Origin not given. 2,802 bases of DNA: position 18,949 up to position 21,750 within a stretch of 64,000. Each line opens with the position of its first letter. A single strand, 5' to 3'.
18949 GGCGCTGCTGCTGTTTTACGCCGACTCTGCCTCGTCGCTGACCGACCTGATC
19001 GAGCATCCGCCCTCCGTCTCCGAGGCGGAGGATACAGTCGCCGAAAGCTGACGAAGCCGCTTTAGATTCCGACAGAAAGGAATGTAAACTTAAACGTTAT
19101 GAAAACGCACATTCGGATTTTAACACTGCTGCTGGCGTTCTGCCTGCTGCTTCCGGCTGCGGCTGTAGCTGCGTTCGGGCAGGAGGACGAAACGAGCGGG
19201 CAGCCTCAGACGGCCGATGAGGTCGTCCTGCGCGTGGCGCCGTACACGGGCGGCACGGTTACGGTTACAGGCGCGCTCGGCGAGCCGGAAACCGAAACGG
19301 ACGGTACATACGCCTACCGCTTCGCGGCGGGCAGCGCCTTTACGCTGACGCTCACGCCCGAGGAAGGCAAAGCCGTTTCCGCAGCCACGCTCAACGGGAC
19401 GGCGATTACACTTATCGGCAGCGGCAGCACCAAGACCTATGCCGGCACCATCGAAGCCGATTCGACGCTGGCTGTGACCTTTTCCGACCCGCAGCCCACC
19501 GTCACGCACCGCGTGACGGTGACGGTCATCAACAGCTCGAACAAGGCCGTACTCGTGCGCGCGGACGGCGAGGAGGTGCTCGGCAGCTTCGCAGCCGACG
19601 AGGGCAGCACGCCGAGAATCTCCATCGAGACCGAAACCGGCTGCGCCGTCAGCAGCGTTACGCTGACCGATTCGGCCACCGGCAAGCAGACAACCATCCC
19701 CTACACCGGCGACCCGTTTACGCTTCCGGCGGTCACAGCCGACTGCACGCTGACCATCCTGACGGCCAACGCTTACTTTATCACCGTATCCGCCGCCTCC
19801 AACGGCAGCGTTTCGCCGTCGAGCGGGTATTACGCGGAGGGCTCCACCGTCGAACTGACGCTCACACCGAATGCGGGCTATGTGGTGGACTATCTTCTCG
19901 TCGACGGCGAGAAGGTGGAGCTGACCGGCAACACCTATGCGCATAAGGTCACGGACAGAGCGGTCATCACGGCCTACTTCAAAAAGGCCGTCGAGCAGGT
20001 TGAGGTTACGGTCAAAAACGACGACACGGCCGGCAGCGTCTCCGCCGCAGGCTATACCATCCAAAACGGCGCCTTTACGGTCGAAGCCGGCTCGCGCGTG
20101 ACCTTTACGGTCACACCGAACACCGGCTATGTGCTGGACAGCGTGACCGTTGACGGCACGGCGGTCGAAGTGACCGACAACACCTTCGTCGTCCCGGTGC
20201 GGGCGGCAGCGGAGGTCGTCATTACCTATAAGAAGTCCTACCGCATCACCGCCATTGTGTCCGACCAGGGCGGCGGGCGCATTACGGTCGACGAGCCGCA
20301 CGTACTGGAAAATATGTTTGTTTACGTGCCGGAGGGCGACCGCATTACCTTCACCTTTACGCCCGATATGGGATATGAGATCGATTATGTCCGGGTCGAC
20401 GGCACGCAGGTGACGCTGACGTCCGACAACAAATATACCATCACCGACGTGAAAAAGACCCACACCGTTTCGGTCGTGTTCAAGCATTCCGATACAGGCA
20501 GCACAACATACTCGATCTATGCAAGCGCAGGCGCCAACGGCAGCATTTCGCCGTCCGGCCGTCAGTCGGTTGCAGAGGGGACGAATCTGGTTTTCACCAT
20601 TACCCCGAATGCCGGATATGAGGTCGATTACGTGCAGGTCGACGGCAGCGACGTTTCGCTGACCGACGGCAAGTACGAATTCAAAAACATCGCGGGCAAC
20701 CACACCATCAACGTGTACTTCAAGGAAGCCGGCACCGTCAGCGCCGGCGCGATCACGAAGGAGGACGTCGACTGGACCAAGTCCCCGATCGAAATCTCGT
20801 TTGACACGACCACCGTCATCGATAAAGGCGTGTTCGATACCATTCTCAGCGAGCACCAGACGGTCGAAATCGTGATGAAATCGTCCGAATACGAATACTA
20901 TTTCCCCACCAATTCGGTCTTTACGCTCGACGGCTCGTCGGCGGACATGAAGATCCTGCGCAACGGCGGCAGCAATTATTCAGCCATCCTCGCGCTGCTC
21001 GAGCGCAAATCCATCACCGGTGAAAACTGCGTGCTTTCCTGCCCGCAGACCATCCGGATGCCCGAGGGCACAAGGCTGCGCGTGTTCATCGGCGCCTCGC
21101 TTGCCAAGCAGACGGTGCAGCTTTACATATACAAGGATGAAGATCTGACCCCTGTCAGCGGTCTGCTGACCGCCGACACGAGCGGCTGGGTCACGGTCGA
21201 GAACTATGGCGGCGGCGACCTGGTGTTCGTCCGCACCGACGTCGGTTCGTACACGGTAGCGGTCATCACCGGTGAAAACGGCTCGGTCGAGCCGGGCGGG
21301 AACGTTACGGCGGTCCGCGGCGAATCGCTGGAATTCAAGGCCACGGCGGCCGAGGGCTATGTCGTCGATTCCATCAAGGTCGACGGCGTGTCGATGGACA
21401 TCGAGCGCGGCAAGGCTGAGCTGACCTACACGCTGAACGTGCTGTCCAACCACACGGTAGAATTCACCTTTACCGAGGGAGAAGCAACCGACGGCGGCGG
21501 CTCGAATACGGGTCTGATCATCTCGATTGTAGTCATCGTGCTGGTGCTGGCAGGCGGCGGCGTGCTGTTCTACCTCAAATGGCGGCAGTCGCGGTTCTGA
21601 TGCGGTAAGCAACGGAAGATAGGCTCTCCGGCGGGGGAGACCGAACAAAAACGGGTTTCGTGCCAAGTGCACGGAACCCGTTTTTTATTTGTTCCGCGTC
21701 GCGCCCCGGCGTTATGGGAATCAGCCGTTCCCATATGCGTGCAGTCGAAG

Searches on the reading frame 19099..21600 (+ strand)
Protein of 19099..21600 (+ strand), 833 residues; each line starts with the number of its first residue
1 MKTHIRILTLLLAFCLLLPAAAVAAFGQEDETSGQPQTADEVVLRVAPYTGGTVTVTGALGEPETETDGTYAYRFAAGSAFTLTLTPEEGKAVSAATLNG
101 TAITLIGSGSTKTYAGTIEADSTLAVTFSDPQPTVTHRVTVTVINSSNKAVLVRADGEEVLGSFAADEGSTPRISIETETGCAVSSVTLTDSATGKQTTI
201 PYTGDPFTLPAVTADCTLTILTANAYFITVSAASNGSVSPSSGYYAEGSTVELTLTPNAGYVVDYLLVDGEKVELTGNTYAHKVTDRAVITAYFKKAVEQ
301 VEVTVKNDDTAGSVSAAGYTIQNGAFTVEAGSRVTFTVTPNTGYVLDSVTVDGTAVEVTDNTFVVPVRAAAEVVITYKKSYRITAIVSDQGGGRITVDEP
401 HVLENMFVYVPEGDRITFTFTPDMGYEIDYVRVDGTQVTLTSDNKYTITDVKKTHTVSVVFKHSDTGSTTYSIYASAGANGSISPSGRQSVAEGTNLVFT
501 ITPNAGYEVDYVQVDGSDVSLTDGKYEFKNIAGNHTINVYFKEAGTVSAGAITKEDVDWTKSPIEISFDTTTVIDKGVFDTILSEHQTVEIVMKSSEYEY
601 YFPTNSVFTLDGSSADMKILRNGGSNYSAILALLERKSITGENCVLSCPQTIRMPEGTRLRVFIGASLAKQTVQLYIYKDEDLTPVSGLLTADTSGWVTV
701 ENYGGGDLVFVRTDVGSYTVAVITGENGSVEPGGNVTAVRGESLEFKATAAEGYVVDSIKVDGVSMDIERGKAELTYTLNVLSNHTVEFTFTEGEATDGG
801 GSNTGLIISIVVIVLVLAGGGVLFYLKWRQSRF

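Call 73: search_protein_families(library=pfam, proteins=[window:19099-21600:+], max_evalue=0.001)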
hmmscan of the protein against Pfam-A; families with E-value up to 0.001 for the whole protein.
window:19099-21600:+ (833 aa): 1 family
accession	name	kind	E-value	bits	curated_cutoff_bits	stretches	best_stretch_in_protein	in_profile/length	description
PF18998.6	Flg_new_2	-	3.4e-31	107.5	23.6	4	226-296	1-71/73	Divergent InlB B-repeat domain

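Call 74: find_encoding_contigs(protein=window:19099-21600:+, flank=5000, max_places=8)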
Protein window:19099-21600:+ (833 aa): 24 contigs read that carry it; 5 places shown.
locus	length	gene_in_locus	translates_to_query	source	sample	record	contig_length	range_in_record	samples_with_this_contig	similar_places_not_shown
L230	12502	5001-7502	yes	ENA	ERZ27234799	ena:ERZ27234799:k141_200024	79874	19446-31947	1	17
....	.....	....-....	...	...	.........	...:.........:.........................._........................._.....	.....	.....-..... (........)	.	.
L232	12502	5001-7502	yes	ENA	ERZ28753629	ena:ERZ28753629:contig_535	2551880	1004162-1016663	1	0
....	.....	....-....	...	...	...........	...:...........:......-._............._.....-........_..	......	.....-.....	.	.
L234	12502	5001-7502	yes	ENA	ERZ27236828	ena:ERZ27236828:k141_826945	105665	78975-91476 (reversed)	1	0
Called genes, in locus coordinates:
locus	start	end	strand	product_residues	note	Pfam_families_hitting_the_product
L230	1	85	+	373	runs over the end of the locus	-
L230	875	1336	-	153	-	PF03073:TspO_MBR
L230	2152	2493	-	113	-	-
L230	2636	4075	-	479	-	PF00587:tRNA-synt_2b, PF03129:HGTP_anticodon, PF09180:ProRS-C_1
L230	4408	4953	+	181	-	-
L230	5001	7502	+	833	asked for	PF18998:Flg_new_2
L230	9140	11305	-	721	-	PF00483:NTP_transferase, PF12804:NTP_transf_3, PF24894:Hexapep_GlmU (weak), PF25084:LbH_EIF2B, PF25087:GMPPB_C (weak), PF00132:Hexapep (weak)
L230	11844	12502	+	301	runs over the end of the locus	PF08378:NERD, PF01396:Zn_ribbon_Top1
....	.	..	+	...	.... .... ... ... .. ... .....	-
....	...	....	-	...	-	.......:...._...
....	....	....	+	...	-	-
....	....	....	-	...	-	-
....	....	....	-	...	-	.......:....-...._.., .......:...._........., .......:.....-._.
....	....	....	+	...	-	-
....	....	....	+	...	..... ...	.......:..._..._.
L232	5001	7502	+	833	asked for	PF18998:Flg_new_2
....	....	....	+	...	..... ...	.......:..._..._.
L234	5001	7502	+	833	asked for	PF18998:Flg_new_2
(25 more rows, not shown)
